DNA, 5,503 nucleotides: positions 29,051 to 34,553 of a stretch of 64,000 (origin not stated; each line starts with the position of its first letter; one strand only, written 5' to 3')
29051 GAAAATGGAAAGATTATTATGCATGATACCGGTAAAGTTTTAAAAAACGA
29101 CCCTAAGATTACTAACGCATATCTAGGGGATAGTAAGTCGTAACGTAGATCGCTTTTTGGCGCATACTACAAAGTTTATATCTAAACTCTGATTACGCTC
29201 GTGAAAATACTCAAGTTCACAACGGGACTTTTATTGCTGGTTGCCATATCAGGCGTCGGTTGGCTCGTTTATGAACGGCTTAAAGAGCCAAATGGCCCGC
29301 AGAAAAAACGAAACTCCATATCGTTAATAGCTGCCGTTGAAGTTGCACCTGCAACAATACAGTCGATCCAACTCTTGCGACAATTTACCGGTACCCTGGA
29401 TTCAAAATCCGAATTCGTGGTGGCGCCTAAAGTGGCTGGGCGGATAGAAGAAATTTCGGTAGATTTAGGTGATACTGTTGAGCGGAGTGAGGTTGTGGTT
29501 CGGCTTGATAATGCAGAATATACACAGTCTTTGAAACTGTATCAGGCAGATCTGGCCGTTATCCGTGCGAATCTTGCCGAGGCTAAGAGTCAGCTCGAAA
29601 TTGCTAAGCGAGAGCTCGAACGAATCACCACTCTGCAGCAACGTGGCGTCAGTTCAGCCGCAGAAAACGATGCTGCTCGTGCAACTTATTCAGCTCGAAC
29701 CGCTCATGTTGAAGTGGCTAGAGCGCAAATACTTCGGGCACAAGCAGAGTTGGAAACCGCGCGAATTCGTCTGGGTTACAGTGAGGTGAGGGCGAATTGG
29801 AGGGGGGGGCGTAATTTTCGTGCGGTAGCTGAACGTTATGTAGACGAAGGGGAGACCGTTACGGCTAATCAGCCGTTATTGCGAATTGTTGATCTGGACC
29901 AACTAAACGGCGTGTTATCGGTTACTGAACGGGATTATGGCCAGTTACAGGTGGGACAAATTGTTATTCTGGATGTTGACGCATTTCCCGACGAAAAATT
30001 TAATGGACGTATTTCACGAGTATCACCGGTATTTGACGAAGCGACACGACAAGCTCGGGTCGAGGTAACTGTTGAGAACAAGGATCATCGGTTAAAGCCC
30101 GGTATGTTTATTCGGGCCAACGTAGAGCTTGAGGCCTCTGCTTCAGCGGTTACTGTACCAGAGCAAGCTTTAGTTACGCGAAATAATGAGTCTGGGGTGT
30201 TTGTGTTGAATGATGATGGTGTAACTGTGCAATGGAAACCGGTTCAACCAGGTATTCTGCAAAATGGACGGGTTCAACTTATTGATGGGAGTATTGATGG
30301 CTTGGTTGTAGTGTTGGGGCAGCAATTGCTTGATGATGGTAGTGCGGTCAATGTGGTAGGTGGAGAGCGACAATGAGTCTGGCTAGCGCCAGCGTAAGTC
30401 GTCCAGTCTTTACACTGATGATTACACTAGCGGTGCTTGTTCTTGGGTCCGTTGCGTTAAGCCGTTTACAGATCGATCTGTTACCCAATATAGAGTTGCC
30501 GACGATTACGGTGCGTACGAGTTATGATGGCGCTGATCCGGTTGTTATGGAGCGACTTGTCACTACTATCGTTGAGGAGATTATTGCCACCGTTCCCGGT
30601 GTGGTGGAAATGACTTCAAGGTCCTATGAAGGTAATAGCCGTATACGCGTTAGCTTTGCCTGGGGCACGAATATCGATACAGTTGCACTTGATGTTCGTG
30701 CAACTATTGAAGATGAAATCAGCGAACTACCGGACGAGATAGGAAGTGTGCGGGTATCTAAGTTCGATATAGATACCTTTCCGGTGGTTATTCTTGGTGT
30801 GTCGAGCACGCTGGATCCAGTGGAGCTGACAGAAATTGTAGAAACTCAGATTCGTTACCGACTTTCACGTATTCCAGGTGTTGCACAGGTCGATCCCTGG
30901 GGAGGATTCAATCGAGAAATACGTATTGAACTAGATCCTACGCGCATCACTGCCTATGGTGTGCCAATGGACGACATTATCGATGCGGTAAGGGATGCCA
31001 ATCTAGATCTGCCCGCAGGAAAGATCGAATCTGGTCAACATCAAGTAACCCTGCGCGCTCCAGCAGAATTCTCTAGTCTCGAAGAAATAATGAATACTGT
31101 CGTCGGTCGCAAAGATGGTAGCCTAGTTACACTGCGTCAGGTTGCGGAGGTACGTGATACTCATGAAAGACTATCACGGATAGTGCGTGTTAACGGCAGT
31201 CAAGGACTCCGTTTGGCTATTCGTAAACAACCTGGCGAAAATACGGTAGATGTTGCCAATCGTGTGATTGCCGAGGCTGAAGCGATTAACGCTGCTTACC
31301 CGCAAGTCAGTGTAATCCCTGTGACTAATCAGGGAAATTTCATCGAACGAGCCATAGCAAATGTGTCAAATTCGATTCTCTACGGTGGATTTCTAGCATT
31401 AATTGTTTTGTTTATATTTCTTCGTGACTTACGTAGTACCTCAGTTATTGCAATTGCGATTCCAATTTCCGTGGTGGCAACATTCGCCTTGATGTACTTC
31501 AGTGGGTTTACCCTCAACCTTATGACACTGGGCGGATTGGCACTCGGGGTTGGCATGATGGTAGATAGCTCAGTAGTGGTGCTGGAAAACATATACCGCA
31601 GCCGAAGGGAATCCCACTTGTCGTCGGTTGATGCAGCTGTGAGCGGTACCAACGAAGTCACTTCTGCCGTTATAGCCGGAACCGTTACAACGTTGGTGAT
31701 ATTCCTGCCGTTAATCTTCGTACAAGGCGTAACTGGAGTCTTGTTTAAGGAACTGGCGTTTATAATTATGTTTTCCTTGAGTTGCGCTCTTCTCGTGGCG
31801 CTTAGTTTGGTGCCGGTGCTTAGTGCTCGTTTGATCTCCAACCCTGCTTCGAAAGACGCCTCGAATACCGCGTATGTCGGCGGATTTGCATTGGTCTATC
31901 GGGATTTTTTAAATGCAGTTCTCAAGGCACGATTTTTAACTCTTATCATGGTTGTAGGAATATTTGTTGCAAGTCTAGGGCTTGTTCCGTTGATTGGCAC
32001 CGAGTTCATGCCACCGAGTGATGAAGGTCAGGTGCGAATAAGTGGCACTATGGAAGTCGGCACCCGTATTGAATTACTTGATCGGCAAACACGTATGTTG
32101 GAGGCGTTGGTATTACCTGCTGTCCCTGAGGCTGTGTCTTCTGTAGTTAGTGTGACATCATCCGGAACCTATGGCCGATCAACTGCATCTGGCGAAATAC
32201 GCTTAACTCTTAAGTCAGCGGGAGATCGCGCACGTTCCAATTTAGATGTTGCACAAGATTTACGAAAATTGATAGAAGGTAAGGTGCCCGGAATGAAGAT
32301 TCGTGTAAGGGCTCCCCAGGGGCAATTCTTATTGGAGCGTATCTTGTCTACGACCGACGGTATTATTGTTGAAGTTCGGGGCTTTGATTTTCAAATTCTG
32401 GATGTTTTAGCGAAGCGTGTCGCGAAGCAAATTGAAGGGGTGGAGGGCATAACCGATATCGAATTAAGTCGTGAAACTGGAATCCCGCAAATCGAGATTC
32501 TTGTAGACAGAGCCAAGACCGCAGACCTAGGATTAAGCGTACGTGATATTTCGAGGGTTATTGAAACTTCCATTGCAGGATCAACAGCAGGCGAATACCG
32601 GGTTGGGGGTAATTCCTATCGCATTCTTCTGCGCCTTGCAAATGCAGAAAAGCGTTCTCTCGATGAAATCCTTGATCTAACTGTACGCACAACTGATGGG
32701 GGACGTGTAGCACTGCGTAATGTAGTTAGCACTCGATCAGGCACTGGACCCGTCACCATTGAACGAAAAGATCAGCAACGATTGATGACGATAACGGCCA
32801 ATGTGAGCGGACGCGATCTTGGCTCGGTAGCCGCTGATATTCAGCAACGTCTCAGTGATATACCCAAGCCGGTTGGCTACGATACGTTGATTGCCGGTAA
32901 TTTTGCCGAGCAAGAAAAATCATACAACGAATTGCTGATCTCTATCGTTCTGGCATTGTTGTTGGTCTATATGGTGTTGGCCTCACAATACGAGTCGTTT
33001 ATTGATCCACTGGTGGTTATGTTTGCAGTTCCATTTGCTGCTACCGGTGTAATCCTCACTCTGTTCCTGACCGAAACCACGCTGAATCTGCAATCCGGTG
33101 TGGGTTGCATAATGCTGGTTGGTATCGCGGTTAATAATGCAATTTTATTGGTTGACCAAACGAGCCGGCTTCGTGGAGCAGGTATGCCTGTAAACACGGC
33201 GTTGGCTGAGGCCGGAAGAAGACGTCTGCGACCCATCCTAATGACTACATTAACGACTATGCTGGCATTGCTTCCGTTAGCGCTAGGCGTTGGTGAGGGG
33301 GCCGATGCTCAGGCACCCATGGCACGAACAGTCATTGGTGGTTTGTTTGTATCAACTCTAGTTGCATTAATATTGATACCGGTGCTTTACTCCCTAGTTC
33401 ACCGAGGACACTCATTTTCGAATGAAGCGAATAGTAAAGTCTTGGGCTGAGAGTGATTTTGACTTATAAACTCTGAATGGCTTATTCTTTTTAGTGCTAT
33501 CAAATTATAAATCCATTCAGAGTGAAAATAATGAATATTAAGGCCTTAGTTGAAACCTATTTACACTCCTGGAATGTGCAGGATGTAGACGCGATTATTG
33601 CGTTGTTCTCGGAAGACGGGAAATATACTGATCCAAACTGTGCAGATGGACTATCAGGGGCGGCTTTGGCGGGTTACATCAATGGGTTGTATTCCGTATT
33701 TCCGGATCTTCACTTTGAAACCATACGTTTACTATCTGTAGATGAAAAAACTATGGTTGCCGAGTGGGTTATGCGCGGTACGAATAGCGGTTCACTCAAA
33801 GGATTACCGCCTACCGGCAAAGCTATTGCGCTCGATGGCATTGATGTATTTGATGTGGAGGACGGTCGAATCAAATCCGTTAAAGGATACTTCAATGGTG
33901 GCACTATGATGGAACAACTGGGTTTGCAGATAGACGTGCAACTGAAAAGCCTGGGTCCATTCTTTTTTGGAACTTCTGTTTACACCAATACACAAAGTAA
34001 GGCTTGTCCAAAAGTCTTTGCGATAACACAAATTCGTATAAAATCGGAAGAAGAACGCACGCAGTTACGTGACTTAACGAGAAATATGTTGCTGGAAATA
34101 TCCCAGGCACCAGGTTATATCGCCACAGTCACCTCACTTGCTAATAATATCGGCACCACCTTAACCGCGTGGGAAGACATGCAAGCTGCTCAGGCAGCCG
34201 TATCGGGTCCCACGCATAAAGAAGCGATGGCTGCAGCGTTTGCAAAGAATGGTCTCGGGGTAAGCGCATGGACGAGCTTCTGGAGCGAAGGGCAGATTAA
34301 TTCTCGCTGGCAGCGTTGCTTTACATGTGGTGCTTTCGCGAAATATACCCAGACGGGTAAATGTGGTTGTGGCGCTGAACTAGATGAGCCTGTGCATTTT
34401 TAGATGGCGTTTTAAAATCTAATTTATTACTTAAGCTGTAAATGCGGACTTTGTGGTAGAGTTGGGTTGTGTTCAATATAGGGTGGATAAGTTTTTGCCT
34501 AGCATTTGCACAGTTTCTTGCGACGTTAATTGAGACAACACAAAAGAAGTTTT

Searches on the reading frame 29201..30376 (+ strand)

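Call 3: search_protein_families(library=pfam, proteins=[window:29201-30376:+])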
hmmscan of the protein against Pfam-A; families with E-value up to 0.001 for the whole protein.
window:29201-30376:+ (391 aa): 4 families
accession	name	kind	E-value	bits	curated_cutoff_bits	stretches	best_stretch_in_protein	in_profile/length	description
PF16576.10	HlyD_D23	-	2.4e-28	99.4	30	1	66-303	14-213/214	Barrel-sandwich domain of CusB or HlyD membrane-fusion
PF13437.12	HlyD_3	-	2.8e-17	63.8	22.2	1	209-301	10-106/106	HlyD family secretion protein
PF12700.13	HlyD_2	-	9.7e-07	28.3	25.1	1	216-362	248-385/416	HlyD family secretion protein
PF00364.28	Biotin_lipoyl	-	4.6e-05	23.6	22.1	0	69-102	40-73/73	Biotin-requiring enzyme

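Call 4: search_protein_families(library=ncbifam, proteins=[window:29201-30376:+])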
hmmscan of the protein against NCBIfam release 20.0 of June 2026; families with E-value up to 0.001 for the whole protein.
window:29201-30376:+ (391 aa): 23 families
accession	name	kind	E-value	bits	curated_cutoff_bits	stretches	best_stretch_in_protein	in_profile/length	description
TIGR01730.1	RND_mfp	subfamily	1.1e-63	215.2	94.9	1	46-385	1-321/322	efflux RND transporter periplasmic adaptor subunit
TIGR00999.1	8a0102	subfamily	1.6e-37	129.1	319.3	1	116-371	20-264/271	CzcB/NccB family metal efflux transporter periplasmic adaptor subunit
NF008606.0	PRK11578.1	equivalog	1.2e-26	93.7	342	1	62-375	52-365/371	macrolide transporter subunit MacA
NF045680.1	DiMtlExpIhpB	equivalog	3.9e-23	81.9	450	1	208-363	147-299/326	divalent metal ion exporter adaptor subunit IhpB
NF008589.1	PRK11556.1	equivalog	4.1e-19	68.7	391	1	36-387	49-389/392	MdtA/MuxA family multidrug efflux RND transporter periplasmic adaptor subunit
NF045904.1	RND-peri-MexE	equivalog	5.3e-18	65.1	714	1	41-384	33-367/390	multidrug efflux RND transporter periplasmic adaptor subunit MexE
TIGR00998.1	8a0101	subfamily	2.6e-17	62.8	390.8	2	176-276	187-283/334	EmrA/EmrK family multidrug efflux transporter periplasmic adaptor subunit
NF002939.0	PRK03598.1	equivalog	3.1e-16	59.4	393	2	74-160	47-128/332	secretion protein HlyD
NF033138.2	RND-peri-MexC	equivalog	3.5e-15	56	625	1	35-380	27-366/375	MexC family multidrug efflux RND transporter periplasmic adaptor subunit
NF000272.2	OqxA_adapt_sub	exception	4.5e-14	52.2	835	1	37-367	33-359/391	multidrug efflux RND transporter periplasmic adaptor subunit OqxA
NF007132.1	PRK09578.1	equivalog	4.6e-12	45.4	512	1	38-233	32-210/396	MexX/AxyX family multidrug efflux RND transporter periplasmic adaptor subunit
TIGR02971.1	heterocyst_DevB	subfamily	5.4e-12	45.8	129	2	154-278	165-282/327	ABC exporter membrane fusion protein, DevB family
NF007303.0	PRK09783.1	subfamily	1.8e-11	43.1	390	1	256-377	272-392/414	copper/silver efflux system membrane fusion protein CusB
NF007785.0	PRK10476.1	equivalog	7.6e-11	41.4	376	2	73-132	50-109/347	multidrug transporter subunit MdtN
NF011604.1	PRK15030.1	equivalog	3.3e-10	39.5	765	1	57-340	51-331/397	multidrug efflux RND transporter periplasmic adaptor subunit AcrA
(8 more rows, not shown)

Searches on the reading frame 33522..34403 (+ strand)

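Call 10: search_protein_families(library=pfam, proteins=[window:33522-34403:+], max_evalue=0.00001)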
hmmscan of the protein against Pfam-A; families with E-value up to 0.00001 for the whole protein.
window:33522-34403:+ (293 aa): 2 families
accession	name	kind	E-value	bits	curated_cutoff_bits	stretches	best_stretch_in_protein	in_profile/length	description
PF07366.18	SnoaL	-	5.7e-22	78.3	28.4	1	9-133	3-126/126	SnoaL-like polyketide cyclase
PF12680.13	SnoaL_2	-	2.3e-20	73.5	27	1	10-119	1-101/102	SnoaL-like domain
